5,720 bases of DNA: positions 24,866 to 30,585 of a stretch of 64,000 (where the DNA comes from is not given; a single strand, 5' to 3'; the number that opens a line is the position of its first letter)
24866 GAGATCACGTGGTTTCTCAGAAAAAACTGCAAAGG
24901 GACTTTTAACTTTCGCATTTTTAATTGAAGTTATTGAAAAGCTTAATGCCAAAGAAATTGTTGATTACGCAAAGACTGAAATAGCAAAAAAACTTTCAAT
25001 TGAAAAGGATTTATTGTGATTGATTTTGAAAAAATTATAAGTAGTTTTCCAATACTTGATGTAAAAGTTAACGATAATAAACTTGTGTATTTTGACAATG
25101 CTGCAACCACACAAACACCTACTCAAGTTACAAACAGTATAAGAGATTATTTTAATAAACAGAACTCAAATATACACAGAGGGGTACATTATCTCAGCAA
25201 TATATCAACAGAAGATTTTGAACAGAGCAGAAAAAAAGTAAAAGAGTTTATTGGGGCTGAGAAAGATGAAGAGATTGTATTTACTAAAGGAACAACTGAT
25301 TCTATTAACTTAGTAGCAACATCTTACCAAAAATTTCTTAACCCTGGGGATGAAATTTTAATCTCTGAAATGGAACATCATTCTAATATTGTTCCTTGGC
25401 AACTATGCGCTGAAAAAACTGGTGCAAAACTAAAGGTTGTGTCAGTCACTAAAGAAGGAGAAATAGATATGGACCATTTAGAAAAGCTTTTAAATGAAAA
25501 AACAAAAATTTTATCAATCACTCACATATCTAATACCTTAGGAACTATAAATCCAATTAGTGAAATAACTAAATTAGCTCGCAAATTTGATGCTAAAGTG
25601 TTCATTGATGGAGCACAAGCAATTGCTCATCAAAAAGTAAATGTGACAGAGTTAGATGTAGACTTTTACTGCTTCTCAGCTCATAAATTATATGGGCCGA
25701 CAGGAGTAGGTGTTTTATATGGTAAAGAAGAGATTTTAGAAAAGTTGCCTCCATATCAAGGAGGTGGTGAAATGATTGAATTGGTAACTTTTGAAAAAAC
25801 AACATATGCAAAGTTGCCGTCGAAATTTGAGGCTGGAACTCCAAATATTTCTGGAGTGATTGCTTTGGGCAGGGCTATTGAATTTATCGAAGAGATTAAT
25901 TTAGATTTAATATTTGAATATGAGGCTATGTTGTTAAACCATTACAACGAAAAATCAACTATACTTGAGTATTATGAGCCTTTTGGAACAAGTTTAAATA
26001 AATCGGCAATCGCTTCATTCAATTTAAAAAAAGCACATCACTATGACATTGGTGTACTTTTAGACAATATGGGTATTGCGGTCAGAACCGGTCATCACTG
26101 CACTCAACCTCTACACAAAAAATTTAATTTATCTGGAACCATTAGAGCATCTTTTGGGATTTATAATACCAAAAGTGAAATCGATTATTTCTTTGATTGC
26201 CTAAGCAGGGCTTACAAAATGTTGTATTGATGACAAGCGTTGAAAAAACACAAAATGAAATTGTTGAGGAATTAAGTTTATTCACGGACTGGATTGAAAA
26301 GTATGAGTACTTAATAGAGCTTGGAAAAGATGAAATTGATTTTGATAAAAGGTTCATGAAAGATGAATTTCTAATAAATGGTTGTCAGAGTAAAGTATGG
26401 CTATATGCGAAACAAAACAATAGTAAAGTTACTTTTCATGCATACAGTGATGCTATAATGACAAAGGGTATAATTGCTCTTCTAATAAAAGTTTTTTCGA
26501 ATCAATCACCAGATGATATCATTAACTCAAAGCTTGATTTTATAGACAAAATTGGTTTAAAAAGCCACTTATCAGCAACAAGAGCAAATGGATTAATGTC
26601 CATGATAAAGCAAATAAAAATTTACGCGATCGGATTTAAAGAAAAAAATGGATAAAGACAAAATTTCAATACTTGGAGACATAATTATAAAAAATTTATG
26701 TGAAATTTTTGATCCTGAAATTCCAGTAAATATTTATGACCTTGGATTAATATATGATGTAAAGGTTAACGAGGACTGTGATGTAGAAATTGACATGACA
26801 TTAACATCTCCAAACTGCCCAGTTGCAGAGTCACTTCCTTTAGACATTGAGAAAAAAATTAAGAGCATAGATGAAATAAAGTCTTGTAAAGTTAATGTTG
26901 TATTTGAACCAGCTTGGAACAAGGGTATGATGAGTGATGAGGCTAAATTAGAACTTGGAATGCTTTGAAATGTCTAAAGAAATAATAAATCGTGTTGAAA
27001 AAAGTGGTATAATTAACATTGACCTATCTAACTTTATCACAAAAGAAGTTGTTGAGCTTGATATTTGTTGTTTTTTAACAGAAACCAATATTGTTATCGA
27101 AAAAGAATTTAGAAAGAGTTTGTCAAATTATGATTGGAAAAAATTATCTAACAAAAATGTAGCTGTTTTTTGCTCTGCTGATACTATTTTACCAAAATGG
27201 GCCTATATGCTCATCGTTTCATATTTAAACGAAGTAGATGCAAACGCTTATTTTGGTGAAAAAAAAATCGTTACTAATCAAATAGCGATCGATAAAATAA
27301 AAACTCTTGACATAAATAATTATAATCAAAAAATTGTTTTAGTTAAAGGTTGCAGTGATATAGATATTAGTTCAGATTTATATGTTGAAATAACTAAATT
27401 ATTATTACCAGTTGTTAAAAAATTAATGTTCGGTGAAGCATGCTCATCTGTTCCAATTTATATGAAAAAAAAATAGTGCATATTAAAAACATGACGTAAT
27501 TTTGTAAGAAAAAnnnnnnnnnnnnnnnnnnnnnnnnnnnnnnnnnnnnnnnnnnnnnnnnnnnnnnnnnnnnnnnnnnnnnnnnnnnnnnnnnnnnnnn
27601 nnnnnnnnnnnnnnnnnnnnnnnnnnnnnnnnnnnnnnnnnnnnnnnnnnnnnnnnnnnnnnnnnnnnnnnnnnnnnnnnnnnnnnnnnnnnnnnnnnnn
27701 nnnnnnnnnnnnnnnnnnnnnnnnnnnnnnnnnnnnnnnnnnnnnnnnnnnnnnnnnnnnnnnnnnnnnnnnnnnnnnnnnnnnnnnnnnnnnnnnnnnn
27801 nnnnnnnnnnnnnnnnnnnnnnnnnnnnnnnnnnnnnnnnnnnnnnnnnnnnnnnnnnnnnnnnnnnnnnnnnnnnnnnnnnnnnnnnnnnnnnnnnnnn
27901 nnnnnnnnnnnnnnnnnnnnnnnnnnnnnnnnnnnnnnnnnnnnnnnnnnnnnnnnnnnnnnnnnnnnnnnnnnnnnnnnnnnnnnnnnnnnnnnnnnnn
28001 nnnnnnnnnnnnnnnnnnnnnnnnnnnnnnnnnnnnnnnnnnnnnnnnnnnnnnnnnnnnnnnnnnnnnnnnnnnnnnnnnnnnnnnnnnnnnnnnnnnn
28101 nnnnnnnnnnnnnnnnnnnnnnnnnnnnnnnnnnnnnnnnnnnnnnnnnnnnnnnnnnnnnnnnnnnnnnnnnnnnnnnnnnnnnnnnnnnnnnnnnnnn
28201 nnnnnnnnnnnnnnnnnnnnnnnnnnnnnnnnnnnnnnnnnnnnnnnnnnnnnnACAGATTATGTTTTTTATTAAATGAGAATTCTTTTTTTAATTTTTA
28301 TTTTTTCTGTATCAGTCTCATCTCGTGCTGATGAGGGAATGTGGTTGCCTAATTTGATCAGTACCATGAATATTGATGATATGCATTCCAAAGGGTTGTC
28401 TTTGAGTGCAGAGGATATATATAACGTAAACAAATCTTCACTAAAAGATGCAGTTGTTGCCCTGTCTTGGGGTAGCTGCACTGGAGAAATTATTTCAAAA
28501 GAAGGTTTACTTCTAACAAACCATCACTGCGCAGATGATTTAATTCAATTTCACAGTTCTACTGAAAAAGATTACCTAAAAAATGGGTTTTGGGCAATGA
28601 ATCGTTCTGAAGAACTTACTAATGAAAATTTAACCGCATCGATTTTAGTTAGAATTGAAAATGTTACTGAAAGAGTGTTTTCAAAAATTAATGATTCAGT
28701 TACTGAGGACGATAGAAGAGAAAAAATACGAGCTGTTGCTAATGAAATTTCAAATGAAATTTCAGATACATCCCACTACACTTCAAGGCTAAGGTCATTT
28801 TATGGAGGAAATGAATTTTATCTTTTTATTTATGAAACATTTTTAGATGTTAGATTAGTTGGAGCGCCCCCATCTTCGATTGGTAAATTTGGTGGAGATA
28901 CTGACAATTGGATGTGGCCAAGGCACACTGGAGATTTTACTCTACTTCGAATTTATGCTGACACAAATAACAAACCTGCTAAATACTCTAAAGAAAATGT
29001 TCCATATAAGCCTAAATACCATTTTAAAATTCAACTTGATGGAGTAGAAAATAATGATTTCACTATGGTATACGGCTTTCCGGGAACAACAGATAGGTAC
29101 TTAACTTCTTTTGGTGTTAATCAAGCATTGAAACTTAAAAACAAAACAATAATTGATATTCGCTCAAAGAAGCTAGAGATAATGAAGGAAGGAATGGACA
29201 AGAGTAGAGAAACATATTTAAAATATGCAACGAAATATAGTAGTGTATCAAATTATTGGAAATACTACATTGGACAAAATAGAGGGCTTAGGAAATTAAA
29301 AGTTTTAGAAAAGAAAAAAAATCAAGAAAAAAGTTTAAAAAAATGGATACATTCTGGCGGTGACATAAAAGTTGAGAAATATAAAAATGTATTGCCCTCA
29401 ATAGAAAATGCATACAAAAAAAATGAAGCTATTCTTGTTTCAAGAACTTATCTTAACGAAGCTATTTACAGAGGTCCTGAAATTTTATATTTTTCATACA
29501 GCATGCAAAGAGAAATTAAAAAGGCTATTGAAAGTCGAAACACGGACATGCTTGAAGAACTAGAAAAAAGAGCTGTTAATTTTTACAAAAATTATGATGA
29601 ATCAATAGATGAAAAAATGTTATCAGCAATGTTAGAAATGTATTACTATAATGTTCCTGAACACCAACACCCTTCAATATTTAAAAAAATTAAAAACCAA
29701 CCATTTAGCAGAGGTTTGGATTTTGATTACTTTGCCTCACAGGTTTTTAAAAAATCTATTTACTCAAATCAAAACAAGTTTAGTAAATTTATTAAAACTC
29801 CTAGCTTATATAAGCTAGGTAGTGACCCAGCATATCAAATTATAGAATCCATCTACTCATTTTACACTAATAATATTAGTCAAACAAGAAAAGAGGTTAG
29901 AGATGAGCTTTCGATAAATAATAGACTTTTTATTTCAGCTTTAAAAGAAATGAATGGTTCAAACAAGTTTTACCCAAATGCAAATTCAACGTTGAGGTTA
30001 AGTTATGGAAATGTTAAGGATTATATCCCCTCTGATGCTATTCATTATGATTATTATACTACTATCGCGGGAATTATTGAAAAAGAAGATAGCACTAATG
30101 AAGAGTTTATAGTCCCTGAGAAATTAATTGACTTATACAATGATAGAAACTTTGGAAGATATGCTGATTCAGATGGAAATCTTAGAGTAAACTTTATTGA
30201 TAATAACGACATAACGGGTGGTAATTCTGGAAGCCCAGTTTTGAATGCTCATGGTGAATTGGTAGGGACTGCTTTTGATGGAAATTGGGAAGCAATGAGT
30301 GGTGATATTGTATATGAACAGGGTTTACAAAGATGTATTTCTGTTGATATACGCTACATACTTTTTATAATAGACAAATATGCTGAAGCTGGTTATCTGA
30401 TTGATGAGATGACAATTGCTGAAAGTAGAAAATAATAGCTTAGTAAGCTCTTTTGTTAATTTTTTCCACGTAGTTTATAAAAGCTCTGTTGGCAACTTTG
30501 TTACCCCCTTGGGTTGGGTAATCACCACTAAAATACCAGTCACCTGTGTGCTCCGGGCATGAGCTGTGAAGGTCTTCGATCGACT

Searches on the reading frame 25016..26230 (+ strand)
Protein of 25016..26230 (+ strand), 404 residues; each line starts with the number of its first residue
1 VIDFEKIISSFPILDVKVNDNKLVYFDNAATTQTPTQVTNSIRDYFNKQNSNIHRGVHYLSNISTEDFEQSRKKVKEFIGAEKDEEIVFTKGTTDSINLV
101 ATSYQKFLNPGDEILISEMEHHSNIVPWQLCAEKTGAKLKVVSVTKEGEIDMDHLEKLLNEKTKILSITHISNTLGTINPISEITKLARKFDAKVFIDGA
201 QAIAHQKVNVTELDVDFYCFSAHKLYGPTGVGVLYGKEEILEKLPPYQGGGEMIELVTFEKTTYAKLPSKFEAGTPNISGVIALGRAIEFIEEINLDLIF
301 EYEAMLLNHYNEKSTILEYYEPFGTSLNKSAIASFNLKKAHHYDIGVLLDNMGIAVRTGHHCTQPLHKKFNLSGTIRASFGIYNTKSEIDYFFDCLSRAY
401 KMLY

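Call 75: search_protein_families(library=pfam, proteins=[window:25016-26230:+], max_evalue=0.001)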
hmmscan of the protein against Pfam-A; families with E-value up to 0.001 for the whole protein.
window:25016-26230:+ (404 aa): 5 families
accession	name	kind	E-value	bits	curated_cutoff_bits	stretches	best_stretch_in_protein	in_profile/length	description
PF00266.25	Aminotran_5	-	1.8e-141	471.9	21.5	1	24-392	1-371/371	Aminotransferase class-V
PF00155.27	Aminotran_1_2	-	1.2e-15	58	19.7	1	68-244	44-241/361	Aminotransferase class I and II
PF01212.27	Beta_elim_lyase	-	6.8e-08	32.6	27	1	72-243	38-218/288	Beta-eliminating lyase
PF01041.23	DegT_DnrJ_EryC1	-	2.1e-07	30.9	19.8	1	66-221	27-169/360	DegT/DnrJ/EryC1/StrS aminotransferase family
PF01053.26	Cys_Met_Meta_PP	-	1.6e-06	27.4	27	1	101-224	81-198/381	Cys/Met metabolism PLP-dependent enzyme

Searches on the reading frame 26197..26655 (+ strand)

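Call 75: search_protein_families(library=pfam, proteins=[window:26197-26655:+], max_evalue=0.001)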
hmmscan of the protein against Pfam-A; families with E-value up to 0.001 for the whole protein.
window:26197-26655:+ (152 aa): 1 family
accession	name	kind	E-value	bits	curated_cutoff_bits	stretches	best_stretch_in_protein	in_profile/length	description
PF02657.20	SufE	-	3.3e-40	137.1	27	1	23-141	1-119/121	Fe-S metabolism associated domain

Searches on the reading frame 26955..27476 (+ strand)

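Call 75: search_protein_families(library=pfam, proteins=[window:26955-27476:+], max_evalue=0.001)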
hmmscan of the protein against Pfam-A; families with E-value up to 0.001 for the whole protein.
window:26955-27476:+ (173 aa): 1 family
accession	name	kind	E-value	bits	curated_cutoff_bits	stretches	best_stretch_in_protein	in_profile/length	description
PF10652.14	DUF2480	-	8.7e-53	179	25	1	9-171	2-165/165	Protein of unknown function (DUF2480)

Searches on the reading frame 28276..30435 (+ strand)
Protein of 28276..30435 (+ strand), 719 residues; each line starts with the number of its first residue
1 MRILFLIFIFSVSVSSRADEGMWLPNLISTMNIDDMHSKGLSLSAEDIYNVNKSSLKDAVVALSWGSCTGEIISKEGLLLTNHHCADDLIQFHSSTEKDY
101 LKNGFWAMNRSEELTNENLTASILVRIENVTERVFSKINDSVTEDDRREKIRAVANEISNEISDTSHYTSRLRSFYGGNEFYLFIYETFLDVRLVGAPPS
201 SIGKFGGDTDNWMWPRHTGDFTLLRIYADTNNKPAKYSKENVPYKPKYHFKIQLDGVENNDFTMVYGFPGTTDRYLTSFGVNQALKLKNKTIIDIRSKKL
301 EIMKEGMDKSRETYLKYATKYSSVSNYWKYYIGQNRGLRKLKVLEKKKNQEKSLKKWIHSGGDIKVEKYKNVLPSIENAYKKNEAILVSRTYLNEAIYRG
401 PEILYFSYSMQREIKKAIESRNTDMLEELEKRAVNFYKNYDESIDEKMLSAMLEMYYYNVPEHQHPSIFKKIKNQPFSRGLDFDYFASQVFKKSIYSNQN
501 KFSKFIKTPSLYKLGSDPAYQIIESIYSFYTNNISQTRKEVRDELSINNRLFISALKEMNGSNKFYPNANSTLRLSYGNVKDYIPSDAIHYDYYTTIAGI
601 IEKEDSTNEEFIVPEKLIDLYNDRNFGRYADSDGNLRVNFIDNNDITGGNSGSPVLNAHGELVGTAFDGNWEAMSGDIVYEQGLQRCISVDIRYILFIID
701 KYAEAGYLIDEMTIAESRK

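Call 75: search_protein_families(library=pfam, proteins=[window:28276-30435:+], max_evalue=0.001)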
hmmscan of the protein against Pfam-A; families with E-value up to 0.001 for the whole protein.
window:28276-30435:+ (719 aa): 3 families
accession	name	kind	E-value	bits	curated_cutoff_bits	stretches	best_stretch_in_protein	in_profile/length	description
PF10459.15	Peptidase_S46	-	3.1e-239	796.7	22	1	18-714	1-698/698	Peptidase S46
PF13365.12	Trypsin_2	-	1.3e-06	29.7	27.6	0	645-664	124-143/144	Trypsin-like peptidase domain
PF00089.32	Trypsin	-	9.9e-06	26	20.6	0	59-88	14-46/220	Trypsin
